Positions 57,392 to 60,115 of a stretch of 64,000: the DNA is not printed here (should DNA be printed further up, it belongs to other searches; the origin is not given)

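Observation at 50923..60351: Type IV pilin and a VirD4/TraG-like coupling ATPase with a coupled small gene in the same region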

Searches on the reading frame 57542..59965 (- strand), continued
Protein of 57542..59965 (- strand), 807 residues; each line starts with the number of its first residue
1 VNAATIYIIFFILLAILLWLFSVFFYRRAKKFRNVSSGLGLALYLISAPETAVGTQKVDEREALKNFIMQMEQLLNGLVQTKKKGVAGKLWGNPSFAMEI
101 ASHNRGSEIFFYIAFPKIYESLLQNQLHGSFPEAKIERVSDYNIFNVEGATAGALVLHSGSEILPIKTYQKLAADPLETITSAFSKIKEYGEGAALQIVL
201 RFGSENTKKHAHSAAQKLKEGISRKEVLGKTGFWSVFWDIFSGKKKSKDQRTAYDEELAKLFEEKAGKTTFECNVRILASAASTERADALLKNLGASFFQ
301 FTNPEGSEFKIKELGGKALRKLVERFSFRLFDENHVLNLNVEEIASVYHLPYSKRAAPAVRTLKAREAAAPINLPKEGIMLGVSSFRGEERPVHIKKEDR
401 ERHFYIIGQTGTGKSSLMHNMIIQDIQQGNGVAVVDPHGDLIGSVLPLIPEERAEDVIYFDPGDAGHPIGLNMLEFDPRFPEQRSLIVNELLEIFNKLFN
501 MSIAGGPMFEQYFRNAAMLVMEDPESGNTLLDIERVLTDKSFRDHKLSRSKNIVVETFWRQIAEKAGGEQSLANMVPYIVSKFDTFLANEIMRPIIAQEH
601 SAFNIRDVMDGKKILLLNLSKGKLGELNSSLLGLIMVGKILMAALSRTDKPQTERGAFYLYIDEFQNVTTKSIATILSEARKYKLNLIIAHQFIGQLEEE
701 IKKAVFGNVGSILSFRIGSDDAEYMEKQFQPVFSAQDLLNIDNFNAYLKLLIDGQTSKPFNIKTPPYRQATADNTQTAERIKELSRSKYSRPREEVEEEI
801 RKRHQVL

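Call 83: search_protein_families(library=pfam, proteins=[L084:429-3143:+, L084:3091-3978:+, L084:5989-8532:+, L085:6783-9368:+, L085:9422-10282:+, L085:12253-14841:+], max_evalue=0.001)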
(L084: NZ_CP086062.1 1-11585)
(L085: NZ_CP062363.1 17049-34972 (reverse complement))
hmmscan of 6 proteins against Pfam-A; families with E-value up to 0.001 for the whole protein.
L084:429-3143:+ (904 aa): 2 families
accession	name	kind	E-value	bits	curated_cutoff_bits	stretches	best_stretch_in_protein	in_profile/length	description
PF01935.23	DUF87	-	1.5e-09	38.8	23.2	1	332-580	8-217/220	Helicase HerA, central domain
PF10412.15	TrwB_AAD_bind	-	0.00089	18.7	20.5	0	569-680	214-323/387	Type IV secretion-system coupling protein DNA-binding domain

L084:3091-3978:+ (295 aa): 1 family
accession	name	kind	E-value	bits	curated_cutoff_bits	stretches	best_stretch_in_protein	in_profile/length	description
PF13814.12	Replic_Relax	-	1.3e-10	42.1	25.3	1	16-214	4-183/191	Replication-relaxation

L084:5989-8532:+ (847 aa): 2 families
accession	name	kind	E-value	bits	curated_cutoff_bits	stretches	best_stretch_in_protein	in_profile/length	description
PF12846.13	AAA_10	-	4.7e-116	388.2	27.5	1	457-816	2-362/362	AAA-like domain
PF19044.6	P-loop_TraG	-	0.00051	19.2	25.8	0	673-746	229-301/413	TraG P-loop domain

L085:6783-9368:+ (861 aa): 2 families
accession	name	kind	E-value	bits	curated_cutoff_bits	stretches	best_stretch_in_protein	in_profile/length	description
PF01935.23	DUF87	-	6.9e-06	26.8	23.2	1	322-577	13-218/220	Helicase HerA, central domain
PF13401.12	AAA_22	-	0.0004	21.2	27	0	335-369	9-45/130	AAA domain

L085:9422-10282:+ (286 aa): 2 families
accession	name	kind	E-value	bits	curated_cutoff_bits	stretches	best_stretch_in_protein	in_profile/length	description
PF13814.12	Replic_Relax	-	2e-16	61.1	25.3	1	15-199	2-181/191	Replication-relaxation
PF13412.12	HTH_24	-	0.00042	20.3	21.9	0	42-60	30-48/48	Winged helix-turn-helix DNA-binding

L085:12253-14841:+ (862 aa): 3 families
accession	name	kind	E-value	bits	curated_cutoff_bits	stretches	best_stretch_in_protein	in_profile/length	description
PF12846.13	AAA_10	-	8.4e-64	216.3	27.5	1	480-843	17-362/362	AAA-like domain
PF05199.19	GMC_oxred_C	-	0.00016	22.7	24.6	1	596-694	38-126/139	GMC oxidoreductase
PF05872.18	HerA_C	-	0.00027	20.2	22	1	749-824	285-365/502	Helicase HerA-like C-terminal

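Call 85: get_annotated_region(hit=H26, flank=7000)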
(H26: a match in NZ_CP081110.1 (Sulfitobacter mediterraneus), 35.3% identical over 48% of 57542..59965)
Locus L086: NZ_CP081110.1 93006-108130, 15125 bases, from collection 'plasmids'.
description: Sulfitobacter mediterraneus strain M342 plasmid unnamed1, complete sequence
organism: Sulfitobacter mediterraneus (NCBI taxid 83219)
taxonomy: Bacteria; Pseudomonadota; Alphaproteobacteria; Rhodobacterales; Roseobacteraceae; Sulfitobacter; Sulfitobacter mediterraneus
host: -; source: -; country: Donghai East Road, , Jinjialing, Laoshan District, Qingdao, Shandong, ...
typing (MOB-suite, as given by PLSDB): non-mobilizable
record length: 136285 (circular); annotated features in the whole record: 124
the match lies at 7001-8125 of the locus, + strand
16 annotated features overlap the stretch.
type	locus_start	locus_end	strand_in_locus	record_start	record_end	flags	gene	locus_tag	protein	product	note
CDS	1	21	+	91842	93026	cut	repA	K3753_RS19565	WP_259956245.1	plasmid partitioning protein RepA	-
CDS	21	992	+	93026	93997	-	repB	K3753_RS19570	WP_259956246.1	plasmid partitioning protein RepB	-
CDS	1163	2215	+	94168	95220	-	-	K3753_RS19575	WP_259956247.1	helix-turn-helix domain-containing protein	-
CDS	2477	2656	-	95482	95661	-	-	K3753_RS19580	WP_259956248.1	hypothetical protein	-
CDS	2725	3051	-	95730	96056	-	-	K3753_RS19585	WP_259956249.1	hypothetical protein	-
CDS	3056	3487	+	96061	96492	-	-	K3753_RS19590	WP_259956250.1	hypothetical protein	-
CDS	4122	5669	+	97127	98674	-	-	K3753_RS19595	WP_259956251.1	recombinase family protein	GO:0006310 - DNA recombination [Evidence IEA]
CDS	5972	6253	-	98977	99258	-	-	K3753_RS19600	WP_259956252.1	hypothetical protein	-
CDS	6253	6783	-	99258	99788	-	-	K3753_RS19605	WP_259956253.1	DUF3768 domain-containing protein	-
CDS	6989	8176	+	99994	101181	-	-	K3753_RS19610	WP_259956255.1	type IV secretion system DNA-binding domain-containing protein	-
CDS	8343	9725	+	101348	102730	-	-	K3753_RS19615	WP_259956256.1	transposase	GO:0006313 - DNA transposition [Evidence IEA]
CDS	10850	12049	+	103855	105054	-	-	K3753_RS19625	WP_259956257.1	IS91 family transposase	-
CDS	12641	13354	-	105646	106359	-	-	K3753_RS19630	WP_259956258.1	alpha/beta hydrolase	-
CDS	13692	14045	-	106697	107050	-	-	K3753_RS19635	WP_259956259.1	hypothetical protein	-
CDS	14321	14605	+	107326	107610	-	-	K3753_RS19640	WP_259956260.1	hypothetical protein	-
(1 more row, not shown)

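Call 86: get_annotated_region(hit=H4, flank=7000)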
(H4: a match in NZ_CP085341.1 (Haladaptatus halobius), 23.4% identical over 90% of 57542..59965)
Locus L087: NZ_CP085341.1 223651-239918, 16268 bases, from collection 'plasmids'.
description: Haladaptatus halobius strain PSR5 plasmid unnamed5, complete sequence
organism: Haladaptatus halobius (NCBI taxid 2884875)
taxonomy: Archaea; Euryarchaeota; Halobacteria; Halobacteriales; Haladaptataceae; Haladaptatus; Haladaptatus halobius
host: -; source: cell culture,saline soil; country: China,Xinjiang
typing (MOB-suite, as given by PLSDB): non-mobilizable
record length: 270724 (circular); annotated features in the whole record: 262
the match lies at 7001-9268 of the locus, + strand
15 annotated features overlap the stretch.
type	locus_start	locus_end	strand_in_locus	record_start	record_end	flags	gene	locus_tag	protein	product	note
CDS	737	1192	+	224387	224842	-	-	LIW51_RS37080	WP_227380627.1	hypothetical protein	-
CDS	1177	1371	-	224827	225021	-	-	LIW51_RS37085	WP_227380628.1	hypothetical protein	-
CDS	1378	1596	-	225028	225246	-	-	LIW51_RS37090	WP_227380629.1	hypothetical protein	-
CDS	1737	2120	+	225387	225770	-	-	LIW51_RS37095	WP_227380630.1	hypothetical protein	-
CDS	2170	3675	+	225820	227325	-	-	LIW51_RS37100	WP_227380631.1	hypothetical protein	-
CDS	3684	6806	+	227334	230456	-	-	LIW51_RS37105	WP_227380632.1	hypothetical protein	-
CDS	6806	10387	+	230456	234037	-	-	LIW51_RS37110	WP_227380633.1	type IV secretion system DNA-binding domain-containing protein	-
CDS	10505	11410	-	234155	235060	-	-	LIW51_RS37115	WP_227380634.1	DUF3267 domain-containing protein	-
CDS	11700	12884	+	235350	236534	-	-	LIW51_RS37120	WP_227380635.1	hypothetical protein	-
CDS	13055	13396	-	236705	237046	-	-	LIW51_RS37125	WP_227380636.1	type II toxin-antitoxin system PemK/MazF family toxin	-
CDS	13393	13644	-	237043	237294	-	-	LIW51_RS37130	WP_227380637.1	AbrB/MazE/SpoVT family DNA-binding domain-containing protein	-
CDS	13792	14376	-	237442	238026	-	-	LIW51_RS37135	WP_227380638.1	site-specific integrase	GO:0015074 - DNA integration [Evidence IEA]; GO:0006310 - DNA recombination [Evidence IEA]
CDS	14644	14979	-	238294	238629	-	-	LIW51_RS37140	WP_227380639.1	hypothetical protein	-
CDS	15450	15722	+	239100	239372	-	-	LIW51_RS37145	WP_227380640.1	PadR family transcriptional regulator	-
CDS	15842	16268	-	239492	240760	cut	-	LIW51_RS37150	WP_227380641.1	HalOD1 output domain-containing protein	-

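Call 90: list_cluster_members(proteins=[P0001])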
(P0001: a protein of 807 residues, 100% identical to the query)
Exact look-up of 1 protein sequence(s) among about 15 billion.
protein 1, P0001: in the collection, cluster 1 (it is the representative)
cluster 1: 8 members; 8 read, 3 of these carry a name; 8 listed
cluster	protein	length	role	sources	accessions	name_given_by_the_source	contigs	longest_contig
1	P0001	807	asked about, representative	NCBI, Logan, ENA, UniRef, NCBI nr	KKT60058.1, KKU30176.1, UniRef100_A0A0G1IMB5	MAG: hypothetical protein UX43_C0002G0070 [Candidatus Giovannonibacteria bacterium ... | Type IV secretion system coupling protein TraD DNA-binding domain-containing protein n=2 ... | MAG: hypothetical protein UW53_C0004G0070 [Candidatus Giovannonibacteria bacterium ...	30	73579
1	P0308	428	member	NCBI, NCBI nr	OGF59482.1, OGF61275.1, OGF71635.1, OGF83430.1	hypothetical protein A3G55_03355 [Candidatus Giovannonibacteria bacterium ... | MAG: hypothetical protein A2W40_03540 [Candidatus Giovannonibacteria bacterium ...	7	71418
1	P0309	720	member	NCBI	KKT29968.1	MAG: hypothetical protein UW15_C0003G0042, partial [Parcubacteria group bacterium ...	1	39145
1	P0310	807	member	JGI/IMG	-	-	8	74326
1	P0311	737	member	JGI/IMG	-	-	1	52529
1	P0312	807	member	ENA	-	-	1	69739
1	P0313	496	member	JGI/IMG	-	-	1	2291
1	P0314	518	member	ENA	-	-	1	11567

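Call 98: search_protein_families(library=phrogs, proteins=[window:57542-59965:-], max_evalue=0.01)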
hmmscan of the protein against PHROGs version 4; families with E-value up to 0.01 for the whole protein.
window:57542-59965:- (807 aa): 3 families
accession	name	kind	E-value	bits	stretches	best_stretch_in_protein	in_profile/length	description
phrog_5156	-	unknown function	1e-80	272.9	1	80-803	63-807/824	-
phrog_7035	-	unknown function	4.1e-15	56.2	2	605-761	443-602/969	-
phrog_2666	-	head and packaging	3.4e-09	36.9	1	389-442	309-362/555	terminase large subunit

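Call 99: search_dna_similar(query=window:57542-59965:-, collection=phages, mode=protein, max_evalue=0.00001, max_rows=15)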
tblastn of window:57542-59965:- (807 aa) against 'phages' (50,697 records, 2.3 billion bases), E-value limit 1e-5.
Records with a match: 52; places in all: 52; records where one place covers at least 80% of the query: 12.
Best place of each record, by identity: <60% 52.
By first word of the organism name: Bacillus 45; Geobacillus 2; Deep-sea 2; Alicyclobacillus 1; Brevibacillus 1; Microcystis 1.
By host as written in the record: Bacillus subtilis 13; Bacillus subtilis BEST7003 6; - 5; Bacillus cereus 4; Bacillus thuringiensis 4; Bacillus megaterium str. ATCC 43725 2; Bacillus subtilis Delta6 2; Geobacillus kaustophilus ATCC 8005 2; and 11 more.
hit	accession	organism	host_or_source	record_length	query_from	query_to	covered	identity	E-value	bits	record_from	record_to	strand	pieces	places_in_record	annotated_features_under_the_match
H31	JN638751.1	Bacillus phage G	Bacillus megaterium str. ATCC 43725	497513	94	806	88%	25.0%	6e-42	172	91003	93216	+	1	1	156: gp156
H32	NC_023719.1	Bacillus phage G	Bacillus megaterium str. ATCC 43725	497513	94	806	88%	25.0%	6e-42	172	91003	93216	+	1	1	156: gp156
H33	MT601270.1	Bacillus phage vB_BsuM-Goe9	Bacillus subtilis Delta6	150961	109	802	86%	21.3%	6e-7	59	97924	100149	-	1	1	putative P-loop containing nucleoside triphosphate hydrolase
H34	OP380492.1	Bacillus phage Nachito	Bacillus sp. ET1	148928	105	800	86%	20.8%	3e-13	80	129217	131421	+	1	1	hypothetical protein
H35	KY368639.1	Bacillus phage vB_BsuM-Goe2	Bacillus subtilis Goe2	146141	145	802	82%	21.6%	4e-7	60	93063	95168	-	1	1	hypothetical protein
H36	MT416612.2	Bacillus phage YungSlug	Bacillus thuringiensis kurstaki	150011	105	799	86%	20.4%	3e-13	80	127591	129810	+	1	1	ATPase domain protein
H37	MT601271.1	Bacillus phage vB_BsuM-Goe10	Bacillus subtilis Delta6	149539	145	802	82%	21.5%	6e-7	59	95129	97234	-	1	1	putative P-loop containing nucleoside triphosphate hydrolase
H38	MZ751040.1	Bacillus phage phi18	Bacillus subtilis subsp. subtilis str. ...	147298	145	802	82%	21.5%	6e-7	59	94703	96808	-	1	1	hypothetical protein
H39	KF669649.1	Bacillus phage CampHawk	Bacillus subtilis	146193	145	802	82%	21.5%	3e-6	57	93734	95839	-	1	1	hypothetical protein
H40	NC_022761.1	Bacillus phage CampHawk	Bacillus subtilis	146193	145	802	82%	21.5%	3e-6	57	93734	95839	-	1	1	hypothetical protein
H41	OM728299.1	Bacillus phage vB_BsuM-Goe19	Bacillus subtilis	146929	145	802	82%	21.4%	1e-6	58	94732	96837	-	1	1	hypothetical protein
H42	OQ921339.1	Bacillus phage SPO1L4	Bacillus subtilis BEST7003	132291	145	802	82%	21.1%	5e-6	57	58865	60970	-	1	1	hypothetical protein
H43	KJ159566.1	Geobacillus phage GBK2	Geobacillus kaustophilus ATCC 8005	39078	241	800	69%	22.1%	7e-12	76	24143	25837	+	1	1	hypothetical protein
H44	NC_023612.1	Geobacillus phage GBK2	Geobacillus kaustophilus ATCC 8005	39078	241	800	69%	22.1%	7e-12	76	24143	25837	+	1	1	hypothetical protein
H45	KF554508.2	Bacillus phage CP-51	Bacillus cereus HER1399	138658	271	800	66%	22.8%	7e-14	82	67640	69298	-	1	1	hypothetical protein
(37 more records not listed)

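Call 100: get_annotated_region(hit=H33, flank=5000)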
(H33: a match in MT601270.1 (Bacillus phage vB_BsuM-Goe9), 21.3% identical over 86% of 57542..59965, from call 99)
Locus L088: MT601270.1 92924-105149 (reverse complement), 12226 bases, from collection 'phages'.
description: Bacillus phage vB_BsuM-Goe9, complete genome.
organism: Bacillus phage vB_BsuM-Goe9 (NCBI taxid 2586957)
taxonomy: Viruses; Duplodnaviria; Heunggongvirae; Uroviricota; Caudoviricetes; Herelleviridae; Spounavirinae; Okubovirus
host: Bacillus subtilis Delta6; source: municipal sewage; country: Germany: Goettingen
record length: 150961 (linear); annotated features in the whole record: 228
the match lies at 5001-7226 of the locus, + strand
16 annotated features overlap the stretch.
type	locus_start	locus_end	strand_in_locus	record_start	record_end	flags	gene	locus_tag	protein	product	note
CDS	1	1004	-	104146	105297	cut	-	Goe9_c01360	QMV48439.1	deoxyuridylate hydroxymethyltransferase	gp29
CDS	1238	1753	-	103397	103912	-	-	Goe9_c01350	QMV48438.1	hypothetical protein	gp29.2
CDS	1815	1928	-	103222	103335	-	-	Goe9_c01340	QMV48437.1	hypothetical protein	gp29.12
CDS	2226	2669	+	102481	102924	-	-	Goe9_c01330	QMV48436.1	putative membrane-bound protein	gp29.1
CDS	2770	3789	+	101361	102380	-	-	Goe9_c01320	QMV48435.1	putative actin-like protein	gp27.9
CDS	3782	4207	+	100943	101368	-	-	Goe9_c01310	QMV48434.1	hypothetical protein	gp27.8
CDS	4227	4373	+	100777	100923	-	-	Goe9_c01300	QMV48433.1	putative membrane-bound protein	gp27.7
CDS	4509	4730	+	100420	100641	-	-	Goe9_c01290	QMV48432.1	putative membrane-bound protein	gp27.5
CDS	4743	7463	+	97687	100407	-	-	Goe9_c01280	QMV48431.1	putative P-loop containing nucleoside triphosphate hydrolase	gp27.4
CDS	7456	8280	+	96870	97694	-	-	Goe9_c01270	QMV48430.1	putative plasmid replication-relaxation protein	gp27.3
CDS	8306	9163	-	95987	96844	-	-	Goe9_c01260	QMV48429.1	hypothetical protein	gp27.1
CDS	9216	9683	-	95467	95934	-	-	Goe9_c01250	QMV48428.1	hypothetical protein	gp27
CDS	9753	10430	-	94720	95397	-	-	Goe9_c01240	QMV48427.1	hypothetical protein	gp28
CDS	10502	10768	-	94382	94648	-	-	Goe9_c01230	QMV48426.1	hypothetical protein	gp26.1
CDS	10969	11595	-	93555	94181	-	-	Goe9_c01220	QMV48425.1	hypothetical protein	gp25.1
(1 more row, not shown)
